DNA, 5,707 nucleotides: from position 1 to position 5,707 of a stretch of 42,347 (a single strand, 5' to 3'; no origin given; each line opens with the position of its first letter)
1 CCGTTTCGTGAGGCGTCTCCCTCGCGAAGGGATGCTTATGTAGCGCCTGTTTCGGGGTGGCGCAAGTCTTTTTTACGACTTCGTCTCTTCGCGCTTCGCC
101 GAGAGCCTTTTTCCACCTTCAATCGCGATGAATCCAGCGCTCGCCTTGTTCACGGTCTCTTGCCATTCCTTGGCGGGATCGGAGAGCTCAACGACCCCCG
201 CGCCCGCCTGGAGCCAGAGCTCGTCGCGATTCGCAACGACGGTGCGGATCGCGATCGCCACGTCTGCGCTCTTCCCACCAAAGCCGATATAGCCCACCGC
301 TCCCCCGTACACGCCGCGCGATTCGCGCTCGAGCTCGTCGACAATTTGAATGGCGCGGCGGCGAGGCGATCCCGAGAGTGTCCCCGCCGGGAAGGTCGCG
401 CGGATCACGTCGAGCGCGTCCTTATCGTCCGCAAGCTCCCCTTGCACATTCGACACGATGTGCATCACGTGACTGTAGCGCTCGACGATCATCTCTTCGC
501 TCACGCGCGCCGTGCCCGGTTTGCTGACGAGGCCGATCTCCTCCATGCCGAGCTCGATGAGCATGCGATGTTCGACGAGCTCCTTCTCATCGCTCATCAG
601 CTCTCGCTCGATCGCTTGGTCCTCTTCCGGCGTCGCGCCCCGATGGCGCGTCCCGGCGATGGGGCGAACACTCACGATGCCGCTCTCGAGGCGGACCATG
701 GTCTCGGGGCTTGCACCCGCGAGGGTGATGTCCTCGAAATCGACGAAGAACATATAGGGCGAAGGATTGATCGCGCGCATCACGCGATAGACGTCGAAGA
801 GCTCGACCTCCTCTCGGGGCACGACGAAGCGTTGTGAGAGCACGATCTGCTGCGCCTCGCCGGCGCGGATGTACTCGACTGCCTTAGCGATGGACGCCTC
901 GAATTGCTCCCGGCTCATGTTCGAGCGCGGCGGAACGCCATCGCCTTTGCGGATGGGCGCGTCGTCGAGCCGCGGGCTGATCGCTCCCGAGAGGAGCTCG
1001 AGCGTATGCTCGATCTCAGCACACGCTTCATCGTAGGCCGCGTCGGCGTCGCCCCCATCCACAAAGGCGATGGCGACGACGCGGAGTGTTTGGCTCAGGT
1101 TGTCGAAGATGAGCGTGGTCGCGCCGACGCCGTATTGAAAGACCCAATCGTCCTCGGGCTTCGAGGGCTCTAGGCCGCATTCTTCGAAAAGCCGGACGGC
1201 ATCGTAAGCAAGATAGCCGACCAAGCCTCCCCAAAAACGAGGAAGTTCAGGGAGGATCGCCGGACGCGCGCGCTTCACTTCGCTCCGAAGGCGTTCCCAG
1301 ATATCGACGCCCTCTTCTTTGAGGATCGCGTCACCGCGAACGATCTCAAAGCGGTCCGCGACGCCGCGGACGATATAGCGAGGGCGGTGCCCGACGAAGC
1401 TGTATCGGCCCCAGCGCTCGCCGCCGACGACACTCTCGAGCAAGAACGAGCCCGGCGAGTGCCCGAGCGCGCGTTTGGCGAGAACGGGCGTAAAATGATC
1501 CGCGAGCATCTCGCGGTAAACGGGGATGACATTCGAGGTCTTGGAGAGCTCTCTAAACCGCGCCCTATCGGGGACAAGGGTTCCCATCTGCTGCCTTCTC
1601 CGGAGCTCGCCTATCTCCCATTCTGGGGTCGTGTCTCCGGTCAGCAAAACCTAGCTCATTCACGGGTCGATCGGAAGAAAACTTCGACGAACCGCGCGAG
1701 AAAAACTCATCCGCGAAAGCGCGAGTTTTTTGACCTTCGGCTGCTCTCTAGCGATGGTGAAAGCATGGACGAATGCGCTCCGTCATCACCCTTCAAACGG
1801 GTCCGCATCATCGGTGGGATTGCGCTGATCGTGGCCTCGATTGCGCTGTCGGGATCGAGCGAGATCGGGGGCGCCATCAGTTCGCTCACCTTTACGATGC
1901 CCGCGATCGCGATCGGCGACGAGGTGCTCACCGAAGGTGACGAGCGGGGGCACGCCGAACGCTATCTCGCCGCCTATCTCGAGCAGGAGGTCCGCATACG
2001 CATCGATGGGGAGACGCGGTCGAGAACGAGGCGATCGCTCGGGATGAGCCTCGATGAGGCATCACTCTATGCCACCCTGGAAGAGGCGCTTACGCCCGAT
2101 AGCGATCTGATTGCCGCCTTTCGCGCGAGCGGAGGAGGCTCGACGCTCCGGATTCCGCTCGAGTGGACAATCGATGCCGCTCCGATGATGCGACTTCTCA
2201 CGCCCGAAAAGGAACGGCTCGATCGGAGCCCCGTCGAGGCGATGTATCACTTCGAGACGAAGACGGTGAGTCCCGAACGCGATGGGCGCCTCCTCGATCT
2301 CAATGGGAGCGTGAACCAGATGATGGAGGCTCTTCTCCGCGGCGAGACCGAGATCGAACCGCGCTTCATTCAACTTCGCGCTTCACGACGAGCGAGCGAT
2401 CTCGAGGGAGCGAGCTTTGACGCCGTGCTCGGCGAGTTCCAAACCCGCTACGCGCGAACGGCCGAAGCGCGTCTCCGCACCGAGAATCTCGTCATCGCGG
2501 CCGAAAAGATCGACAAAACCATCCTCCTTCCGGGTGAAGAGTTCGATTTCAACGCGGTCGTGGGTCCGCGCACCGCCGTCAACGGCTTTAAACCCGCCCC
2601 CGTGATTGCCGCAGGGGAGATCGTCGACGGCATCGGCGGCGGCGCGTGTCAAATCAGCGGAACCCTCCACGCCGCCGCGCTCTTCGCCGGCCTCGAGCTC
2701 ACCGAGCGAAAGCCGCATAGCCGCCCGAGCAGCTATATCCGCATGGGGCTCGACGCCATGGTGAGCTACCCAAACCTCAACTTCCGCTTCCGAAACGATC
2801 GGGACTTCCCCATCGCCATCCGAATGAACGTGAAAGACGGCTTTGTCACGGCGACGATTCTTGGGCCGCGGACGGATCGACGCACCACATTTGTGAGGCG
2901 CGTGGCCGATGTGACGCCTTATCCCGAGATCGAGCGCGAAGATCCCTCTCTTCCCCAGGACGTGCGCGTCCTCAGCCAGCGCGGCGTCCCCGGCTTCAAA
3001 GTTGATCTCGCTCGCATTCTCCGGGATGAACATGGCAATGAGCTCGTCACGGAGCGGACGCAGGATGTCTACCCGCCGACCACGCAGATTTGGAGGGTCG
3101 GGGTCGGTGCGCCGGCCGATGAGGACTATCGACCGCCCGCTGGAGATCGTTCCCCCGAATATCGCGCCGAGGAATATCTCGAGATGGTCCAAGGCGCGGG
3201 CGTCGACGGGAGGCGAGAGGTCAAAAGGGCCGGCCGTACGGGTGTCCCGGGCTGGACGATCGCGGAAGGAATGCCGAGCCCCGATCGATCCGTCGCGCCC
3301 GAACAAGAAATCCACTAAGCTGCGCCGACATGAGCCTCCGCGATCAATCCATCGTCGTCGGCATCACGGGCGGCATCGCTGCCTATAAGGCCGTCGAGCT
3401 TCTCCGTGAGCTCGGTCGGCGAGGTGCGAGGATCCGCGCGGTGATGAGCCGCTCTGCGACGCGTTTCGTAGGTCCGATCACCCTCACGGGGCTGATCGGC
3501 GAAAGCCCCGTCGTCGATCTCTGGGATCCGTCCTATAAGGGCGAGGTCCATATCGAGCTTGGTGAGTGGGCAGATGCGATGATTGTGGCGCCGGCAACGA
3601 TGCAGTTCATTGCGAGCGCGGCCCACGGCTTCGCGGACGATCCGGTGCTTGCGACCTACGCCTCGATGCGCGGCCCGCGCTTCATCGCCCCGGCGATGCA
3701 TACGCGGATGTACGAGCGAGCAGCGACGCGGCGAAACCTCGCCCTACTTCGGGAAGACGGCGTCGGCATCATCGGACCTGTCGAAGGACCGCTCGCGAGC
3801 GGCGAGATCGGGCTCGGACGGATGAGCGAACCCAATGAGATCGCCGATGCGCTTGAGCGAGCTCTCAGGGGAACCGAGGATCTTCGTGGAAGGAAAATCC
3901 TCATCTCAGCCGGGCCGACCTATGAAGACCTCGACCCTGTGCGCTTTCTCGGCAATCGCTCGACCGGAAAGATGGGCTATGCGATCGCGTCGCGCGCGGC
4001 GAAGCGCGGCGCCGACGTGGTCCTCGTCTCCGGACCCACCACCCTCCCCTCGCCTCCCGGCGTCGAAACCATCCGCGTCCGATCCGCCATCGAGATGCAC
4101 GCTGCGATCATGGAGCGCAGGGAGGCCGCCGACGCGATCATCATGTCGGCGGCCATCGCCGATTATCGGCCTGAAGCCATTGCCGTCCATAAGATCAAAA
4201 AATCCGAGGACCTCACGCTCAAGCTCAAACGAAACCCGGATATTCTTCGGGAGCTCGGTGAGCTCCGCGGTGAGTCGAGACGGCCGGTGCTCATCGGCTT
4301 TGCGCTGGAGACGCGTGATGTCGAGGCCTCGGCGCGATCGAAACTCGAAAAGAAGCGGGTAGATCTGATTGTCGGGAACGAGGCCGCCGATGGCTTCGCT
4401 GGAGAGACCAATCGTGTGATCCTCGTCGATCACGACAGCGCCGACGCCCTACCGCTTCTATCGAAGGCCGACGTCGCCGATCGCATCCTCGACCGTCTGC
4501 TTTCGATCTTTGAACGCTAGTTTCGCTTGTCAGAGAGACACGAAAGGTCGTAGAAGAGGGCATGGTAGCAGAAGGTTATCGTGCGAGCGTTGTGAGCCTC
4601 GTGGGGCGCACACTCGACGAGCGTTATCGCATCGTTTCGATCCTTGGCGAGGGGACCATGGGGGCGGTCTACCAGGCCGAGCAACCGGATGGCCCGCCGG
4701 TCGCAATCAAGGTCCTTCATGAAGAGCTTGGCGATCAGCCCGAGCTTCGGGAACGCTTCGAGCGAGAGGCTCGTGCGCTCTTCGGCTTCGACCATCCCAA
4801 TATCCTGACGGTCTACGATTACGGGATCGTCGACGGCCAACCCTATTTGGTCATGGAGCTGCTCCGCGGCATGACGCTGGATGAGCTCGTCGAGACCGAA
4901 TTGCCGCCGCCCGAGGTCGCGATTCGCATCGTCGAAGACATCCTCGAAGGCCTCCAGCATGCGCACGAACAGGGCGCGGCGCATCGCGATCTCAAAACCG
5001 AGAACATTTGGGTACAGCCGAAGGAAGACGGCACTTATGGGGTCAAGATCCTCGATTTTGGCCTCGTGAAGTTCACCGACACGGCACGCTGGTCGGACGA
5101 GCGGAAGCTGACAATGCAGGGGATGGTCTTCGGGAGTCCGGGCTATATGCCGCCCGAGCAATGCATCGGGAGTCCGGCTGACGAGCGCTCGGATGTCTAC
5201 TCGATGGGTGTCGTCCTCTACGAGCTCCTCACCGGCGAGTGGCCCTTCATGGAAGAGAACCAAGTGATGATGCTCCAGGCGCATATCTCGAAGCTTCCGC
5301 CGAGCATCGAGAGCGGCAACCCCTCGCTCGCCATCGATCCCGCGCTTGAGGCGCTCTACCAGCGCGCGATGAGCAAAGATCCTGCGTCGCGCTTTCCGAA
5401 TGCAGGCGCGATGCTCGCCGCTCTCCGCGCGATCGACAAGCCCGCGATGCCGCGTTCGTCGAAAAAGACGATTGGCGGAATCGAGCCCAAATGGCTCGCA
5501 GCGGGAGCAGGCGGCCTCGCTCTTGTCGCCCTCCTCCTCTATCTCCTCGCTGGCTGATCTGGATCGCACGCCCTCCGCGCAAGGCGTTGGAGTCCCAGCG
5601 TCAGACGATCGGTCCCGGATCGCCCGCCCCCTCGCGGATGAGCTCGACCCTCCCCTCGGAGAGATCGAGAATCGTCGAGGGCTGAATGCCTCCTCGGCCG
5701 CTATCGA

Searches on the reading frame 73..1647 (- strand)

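Call 67: search_protein_families(library=pfam, proteins=[window:73-1647:-], max_evalue=0.001)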
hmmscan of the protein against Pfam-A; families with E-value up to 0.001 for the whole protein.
window:73-1647:- (524 aa): 2 families
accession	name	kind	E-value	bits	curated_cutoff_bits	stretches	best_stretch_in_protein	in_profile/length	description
PF00425.24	Chorismate_bind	-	6.4e-85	285.2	27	1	246-501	2-257/257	chorismate binding enzyme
PF04715.19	Anth_synt_I_N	-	1.6e-23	84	23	1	51-189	2-139/140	Anthranilate synthase component I, N terminal region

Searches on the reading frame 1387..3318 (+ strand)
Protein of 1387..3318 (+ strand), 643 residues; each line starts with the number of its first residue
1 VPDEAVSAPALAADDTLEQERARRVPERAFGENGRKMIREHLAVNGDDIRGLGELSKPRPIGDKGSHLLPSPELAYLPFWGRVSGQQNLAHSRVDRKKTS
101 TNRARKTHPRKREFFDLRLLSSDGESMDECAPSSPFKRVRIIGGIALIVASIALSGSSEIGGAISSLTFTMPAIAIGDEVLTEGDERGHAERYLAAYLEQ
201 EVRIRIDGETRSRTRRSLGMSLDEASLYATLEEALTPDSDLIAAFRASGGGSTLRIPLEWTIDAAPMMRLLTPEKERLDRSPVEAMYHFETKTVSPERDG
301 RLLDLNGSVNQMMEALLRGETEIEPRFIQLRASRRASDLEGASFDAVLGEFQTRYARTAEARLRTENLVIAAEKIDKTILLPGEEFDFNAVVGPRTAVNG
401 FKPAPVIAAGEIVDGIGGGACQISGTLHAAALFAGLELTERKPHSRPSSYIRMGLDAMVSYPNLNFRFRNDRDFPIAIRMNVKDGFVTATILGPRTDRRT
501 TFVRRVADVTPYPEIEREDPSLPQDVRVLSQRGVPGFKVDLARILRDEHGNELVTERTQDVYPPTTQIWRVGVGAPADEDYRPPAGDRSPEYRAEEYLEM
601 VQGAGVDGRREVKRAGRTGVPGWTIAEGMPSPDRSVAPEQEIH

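Call 67: search_protein_families(library=pfam, proteins=[window:1387-3318:+], max_evalue=0.001)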
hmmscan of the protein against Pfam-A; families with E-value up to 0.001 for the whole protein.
window:1387-3318:+ (643 aa): 3 families
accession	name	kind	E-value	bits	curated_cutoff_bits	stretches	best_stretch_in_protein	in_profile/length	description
PF04294.18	VanW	-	1.6e-44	151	27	1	364-491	2-129/130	VanW like protein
PF07501.17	G5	-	4e-06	27.4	23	1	509-572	9-73/75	G5 domain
PF12229.13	PG_binding_4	-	0.00033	21.2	22.1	0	246-323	39-116/117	Putative peptidoglycan binding domain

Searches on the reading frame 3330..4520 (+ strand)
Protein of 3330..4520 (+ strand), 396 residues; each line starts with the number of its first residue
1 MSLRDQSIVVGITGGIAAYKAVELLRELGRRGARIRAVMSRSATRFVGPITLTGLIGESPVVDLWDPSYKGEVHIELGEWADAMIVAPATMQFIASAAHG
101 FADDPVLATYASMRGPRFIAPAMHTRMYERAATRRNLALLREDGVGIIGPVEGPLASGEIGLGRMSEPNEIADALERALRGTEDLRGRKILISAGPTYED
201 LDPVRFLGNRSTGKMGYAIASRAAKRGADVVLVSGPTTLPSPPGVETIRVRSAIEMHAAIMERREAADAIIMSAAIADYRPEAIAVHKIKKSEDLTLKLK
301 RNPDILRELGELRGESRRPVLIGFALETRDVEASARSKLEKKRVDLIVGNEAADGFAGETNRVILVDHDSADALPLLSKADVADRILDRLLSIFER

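Call 67: search_protein_families(library=pfam, proteins=[window:3330-4520:+], max_evalue=0.001)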
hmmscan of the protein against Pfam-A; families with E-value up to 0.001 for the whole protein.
window:3330-4520:+ (396 aa): 2 families
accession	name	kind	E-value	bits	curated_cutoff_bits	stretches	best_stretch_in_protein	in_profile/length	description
PF04127.22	DFP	-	3.8e-67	226.2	22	1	185-366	1-186/186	DNA/pantothenate metabolism flavoprotein C-terminal domain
PF02441.25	Flavoprotein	-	9.7e-30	103.7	22.7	1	7-177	2-160/162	Flavoprotein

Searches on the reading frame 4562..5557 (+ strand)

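Call 67: search_protein_families(library=pfam, proteins=[window:4562-5557:+], max_evalue=0.001)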
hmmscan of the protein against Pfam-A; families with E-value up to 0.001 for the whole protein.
window:4562-5557:+ (331 aa): 3 families
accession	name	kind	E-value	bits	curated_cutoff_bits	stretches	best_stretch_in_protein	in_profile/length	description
PF00069.31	Pkinase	-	1.2e-44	153.1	31.7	1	22-278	1-252/263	Protein kinase domain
PF07714.23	PK_Tyr_Ser-Thr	-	2e-29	103.1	23.1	1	25-241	4-217/258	Protein tyrosine and serine/threonine kinase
PF03109.22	ABC1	-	1.4e-08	34.6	22.9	1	92-175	141-220/244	ABC1 atypical kinase-like domain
